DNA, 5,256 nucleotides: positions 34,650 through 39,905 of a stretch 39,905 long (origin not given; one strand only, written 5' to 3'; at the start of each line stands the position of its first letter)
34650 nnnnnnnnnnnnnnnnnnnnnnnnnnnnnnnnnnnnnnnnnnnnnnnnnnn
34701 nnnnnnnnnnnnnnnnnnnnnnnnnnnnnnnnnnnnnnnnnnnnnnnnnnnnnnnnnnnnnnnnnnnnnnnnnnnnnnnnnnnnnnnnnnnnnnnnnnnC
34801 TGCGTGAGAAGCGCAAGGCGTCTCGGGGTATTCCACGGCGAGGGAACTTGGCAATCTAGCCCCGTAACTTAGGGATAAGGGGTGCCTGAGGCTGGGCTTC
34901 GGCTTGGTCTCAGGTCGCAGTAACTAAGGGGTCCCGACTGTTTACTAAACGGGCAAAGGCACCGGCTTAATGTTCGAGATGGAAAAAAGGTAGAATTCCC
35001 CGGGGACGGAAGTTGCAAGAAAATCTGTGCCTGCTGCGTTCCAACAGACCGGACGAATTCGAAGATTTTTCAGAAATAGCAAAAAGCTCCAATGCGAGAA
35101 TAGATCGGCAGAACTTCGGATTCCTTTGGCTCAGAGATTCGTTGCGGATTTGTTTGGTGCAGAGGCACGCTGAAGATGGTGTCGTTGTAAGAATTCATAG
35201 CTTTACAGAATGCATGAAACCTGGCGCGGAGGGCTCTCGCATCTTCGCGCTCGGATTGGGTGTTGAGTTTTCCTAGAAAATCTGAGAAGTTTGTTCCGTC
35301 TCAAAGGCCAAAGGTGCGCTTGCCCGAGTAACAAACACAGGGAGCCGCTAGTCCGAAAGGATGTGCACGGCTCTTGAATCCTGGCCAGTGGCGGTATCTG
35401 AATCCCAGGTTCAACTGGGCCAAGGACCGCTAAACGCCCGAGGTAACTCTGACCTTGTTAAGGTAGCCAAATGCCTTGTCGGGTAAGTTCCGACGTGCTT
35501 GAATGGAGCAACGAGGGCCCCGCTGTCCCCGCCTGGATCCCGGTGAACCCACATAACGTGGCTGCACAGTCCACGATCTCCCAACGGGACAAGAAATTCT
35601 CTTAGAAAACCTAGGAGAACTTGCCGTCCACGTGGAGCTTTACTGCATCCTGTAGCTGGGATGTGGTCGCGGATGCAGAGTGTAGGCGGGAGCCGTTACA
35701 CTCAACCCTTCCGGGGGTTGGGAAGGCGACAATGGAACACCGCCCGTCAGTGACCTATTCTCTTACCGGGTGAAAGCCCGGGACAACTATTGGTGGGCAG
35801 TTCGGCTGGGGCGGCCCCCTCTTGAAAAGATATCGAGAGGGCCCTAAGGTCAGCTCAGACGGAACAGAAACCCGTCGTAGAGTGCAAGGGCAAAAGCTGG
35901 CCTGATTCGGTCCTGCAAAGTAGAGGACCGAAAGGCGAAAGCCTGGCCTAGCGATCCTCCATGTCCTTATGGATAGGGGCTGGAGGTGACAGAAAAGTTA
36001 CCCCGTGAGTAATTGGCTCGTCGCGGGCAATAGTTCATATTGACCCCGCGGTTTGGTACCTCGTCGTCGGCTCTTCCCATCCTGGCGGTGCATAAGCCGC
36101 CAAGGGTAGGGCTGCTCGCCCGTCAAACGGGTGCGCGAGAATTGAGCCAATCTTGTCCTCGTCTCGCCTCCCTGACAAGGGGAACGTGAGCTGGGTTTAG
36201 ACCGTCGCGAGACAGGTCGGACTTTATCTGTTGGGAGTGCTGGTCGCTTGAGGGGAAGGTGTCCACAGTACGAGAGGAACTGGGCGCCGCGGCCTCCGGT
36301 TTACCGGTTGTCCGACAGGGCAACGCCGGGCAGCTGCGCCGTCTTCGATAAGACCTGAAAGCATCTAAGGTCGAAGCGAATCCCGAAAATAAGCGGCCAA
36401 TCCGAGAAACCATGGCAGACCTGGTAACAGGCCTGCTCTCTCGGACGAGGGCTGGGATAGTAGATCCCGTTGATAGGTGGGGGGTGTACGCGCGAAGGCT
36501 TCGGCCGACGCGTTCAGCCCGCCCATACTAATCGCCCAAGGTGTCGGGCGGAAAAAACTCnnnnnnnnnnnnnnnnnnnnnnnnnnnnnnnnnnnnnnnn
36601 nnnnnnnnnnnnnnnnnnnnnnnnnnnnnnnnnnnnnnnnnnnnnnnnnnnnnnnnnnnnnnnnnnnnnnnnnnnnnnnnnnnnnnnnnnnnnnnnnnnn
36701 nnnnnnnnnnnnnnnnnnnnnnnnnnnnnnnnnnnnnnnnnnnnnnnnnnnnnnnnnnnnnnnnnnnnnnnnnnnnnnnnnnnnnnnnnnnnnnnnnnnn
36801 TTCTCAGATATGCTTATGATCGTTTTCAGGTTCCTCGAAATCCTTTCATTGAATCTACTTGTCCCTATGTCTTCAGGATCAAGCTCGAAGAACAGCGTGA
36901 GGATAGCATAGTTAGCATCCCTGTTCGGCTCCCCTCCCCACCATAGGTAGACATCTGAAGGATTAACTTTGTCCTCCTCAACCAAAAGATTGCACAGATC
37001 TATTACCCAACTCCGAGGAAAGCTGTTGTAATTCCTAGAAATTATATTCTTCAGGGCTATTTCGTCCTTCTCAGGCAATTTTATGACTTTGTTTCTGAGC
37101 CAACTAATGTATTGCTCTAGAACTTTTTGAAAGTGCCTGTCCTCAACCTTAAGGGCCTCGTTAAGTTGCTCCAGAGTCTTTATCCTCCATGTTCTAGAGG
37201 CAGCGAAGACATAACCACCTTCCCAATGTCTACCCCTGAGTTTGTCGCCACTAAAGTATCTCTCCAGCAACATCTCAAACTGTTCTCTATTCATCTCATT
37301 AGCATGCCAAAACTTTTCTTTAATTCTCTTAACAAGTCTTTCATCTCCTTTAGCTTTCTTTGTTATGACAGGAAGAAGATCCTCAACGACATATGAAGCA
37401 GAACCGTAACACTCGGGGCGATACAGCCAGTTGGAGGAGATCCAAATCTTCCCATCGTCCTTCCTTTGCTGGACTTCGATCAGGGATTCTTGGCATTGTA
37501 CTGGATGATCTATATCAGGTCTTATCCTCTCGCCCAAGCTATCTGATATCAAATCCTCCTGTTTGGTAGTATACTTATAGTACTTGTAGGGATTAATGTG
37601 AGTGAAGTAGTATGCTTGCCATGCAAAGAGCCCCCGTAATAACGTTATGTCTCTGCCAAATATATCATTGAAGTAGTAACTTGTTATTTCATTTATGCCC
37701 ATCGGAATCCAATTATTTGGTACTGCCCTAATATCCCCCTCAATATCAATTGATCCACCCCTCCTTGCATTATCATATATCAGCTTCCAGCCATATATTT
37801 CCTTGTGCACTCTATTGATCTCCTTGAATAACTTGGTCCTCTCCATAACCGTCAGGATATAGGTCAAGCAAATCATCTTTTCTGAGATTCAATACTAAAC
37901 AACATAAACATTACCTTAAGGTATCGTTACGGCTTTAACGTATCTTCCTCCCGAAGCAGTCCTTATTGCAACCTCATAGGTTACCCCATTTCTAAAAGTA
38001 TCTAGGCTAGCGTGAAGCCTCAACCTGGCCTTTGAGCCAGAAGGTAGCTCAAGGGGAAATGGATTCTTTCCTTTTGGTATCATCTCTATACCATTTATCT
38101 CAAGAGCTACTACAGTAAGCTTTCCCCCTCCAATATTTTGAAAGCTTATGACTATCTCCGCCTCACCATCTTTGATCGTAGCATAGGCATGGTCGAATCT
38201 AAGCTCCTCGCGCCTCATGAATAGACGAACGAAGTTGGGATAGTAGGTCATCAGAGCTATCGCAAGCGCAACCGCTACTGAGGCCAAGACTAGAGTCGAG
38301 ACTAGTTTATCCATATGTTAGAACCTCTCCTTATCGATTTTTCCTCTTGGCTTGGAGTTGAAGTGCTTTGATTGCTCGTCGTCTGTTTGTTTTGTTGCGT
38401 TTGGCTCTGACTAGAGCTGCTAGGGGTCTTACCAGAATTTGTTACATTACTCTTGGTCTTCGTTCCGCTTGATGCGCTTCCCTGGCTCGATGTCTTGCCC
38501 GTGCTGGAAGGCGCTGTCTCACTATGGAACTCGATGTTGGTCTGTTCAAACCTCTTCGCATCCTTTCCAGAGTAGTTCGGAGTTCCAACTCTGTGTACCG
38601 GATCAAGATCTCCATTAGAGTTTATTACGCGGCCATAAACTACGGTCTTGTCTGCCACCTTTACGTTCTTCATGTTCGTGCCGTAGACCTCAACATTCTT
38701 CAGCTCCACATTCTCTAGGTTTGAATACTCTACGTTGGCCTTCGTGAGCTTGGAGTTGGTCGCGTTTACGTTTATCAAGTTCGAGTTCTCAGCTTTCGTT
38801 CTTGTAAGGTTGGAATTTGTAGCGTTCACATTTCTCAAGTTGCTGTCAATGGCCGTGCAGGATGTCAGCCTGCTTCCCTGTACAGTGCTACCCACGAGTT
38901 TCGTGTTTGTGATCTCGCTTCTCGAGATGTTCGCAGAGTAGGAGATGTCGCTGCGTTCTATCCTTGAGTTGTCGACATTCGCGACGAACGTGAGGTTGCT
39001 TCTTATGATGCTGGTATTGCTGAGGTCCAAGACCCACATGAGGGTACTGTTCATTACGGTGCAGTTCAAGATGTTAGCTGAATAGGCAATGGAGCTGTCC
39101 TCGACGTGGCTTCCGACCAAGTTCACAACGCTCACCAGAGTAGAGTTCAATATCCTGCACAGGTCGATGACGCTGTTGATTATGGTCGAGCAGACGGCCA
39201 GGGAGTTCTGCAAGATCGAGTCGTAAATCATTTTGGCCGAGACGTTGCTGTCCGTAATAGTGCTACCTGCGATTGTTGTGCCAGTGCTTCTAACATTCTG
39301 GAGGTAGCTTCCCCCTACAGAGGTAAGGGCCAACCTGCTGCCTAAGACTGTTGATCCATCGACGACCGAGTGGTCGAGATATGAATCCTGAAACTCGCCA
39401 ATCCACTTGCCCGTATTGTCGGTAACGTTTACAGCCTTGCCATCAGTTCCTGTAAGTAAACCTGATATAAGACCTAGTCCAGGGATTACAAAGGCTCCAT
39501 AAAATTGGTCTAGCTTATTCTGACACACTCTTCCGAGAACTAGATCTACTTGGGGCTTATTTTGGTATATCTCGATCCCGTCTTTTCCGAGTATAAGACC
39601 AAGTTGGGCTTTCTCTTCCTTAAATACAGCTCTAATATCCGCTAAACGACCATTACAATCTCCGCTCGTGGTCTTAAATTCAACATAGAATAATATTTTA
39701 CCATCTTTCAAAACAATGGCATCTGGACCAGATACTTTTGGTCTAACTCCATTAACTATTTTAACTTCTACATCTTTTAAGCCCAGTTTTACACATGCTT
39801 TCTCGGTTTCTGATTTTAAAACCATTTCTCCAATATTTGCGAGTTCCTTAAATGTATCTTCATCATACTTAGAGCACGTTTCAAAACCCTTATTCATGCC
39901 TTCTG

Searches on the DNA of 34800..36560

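Call 48: search_rna_families(source=window, start=34800, end=35700, threshold=gathering, show_alignments=1)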
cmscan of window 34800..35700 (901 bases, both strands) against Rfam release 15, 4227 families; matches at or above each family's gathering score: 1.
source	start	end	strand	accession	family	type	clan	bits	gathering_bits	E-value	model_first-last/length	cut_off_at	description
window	34800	35700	+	RF02540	LSU_rRNA_archaea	Gene; rRNA;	CL00112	344.2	50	4.4e-107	1763-2238/2987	5'&3'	Archaeal large subunit ribosomal RNA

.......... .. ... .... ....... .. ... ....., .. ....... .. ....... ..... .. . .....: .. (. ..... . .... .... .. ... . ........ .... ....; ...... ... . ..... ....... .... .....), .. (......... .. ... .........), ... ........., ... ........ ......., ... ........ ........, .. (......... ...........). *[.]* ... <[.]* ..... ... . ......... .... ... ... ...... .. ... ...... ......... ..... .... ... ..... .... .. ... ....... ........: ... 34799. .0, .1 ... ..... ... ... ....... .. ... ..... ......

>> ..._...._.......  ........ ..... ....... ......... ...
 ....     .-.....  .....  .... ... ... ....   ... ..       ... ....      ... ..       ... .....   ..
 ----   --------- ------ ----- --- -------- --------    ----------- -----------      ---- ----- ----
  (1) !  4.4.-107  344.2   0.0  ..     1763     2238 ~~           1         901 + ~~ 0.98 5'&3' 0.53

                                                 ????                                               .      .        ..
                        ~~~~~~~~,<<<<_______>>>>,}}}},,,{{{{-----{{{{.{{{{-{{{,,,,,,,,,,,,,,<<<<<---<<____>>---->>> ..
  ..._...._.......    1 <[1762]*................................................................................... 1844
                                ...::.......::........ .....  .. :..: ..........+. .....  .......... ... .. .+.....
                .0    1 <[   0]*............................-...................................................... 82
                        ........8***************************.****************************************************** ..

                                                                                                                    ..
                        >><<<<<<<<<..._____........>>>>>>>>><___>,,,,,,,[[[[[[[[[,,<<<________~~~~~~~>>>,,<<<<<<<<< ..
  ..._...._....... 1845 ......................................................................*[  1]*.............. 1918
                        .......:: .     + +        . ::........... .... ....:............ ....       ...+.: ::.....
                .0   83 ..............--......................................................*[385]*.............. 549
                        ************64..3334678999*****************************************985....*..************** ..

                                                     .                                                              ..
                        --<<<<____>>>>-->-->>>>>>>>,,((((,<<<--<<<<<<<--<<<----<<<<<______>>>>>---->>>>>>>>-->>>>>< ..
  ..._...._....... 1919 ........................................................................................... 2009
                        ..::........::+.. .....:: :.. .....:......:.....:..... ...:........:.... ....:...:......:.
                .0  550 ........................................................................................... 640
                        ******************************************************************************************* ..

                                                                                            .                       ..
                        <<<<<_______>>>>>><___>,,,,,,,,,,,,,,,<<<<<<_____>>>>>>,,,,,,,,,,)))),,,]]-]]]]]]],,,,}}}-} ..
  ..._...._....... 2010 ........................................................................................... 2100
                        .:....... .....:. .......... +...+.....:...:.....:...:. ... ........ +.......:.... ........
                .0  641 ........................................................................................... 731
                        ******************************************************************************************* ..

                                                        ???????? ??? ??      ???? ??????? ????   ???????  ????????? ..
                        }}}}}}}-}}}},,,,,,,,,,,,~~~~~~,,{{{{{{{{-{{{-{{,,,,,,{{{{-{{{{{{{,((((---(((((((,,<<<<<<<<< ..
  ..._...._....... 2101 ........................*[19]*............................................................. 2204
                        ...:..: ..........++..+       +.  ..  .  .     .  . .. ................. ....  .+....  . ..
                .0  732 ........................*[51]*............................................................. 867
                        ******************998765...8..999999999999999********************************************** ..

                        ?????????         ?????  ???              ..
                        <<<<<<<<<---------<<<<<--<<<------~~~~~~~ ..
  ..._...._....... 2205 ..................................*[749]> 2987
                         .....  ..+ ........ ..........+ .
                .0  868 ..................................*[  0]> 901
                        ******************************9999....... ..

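Call 61: search_rna_families(source=window, start=35690, end=36560, threshold=gathering, show_alignments=1)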
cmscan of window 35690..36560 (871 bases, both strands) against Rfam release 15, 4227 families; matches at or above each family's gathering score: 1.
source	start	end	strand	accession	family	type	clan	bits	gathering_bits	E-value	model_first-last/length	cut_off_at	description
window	35690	36551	+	RF02540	LSU_rRNA_archaea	Gene; rRNA;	CL00112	692.4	50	3.1e-218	2228-2987/2987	5'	Archaeal large subunit ribosomal RNA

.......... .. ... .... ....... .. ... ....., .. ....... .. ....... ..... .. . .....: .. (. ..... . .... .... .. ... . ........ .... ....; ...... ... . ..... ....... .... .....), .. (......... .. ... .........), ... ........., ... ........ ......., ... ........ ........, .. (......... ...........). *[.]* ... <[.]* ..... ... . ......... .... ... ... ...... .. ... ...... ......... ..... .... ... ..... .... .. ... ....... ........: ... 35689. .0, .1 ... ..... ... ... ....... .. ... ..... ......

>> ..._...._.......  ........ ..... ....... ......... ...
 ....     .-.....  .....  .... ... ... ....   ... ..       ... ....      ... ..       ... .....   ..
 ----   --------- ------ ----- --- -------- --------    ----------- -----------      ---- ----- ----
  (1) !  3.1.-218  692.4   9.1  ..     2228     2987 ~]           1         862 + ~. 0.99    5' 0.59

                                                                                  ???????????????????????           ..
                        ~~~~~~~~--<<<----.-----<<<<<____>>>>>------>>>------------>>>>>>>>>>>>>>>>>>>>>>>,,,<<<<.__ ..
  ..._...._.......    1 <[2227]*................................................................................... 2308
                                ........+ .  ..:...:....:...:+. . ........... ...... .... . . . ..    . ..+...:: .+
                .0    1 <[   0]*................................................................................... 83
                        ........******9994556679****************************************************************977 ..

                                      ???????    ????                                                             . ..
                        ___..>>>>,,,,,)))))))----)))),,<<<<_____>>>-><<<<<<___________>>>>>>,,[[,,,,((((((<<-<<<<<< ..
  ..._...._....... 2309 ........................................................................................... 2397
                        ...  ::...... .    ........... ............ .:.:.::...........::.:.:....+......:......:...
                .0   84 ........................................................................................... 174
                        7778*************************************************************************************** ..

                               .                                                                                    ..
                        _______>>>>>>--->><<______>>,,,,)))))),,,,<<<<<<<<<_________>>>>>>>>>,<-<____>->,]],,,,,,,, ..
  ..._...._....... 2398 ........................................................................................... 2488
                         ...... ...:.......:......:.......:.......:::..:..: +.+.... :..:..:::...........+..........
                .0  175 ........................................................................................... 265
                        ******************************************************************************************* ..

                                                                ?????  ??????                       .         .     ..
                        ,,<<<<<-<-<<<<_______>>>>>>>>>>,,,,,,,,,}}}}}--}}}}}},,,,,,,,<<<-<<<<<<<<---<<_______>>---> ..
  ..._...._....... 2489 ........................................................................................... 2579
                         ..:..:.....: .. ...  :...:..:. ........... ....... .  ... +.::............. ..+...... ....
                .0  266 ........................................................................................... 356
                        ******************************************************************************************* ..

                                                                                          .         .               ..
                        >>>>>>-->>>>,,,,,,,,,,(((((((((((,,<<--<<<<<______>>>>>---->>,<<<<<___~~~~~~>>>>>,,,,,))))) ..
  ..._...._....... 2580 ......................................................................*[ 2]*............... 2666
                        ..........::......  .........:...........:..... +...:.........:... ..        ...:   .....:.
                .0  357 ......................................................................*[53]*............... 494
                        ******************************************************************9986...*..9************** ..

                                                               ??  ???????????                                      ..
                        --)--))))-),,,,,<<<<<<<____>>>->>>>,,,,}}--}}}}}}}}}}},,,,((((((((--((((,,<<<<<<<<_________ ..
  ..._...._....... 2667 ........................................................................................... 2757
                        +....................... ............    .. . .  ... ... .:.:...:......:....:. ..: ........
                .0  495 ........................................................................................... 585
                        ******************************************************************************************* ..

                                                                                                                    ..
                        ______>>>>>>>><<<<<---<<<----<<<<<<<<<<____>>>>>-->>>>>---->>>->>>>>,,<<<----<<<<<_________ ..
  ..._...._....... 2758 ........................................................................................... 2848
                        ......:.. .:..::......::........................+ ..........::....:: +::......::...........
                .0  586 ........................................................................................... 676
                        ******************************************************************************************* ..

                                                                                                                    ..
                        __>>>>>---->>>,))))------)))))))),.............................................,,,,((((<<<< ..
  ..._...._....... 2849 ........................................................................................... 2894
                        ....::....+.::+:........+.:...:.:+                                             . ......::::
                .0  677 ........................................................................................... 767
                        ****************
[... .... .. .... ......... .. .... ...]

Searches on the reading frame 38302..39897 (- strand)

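Call 45: search_protein_families(library=pfam, proteins=[window:38302-39897:-], max_evalue=0.00001)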
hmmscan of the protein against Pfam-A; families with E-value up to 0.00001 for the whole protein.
window:38302-39897:- (531 aa): 2 families
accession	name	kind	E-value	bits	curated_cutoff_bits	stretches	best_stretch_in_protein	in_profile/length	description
PF13599.13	Pentapeptide_4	-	4.4e-10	39.9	38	0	357-417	11-71/78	Pentapeptide repeat region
PF00805.28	Pentapeptide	-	3.6e-09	36.4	20.2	1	362-401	1-40/40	Pentapeptide repeats (8 copies)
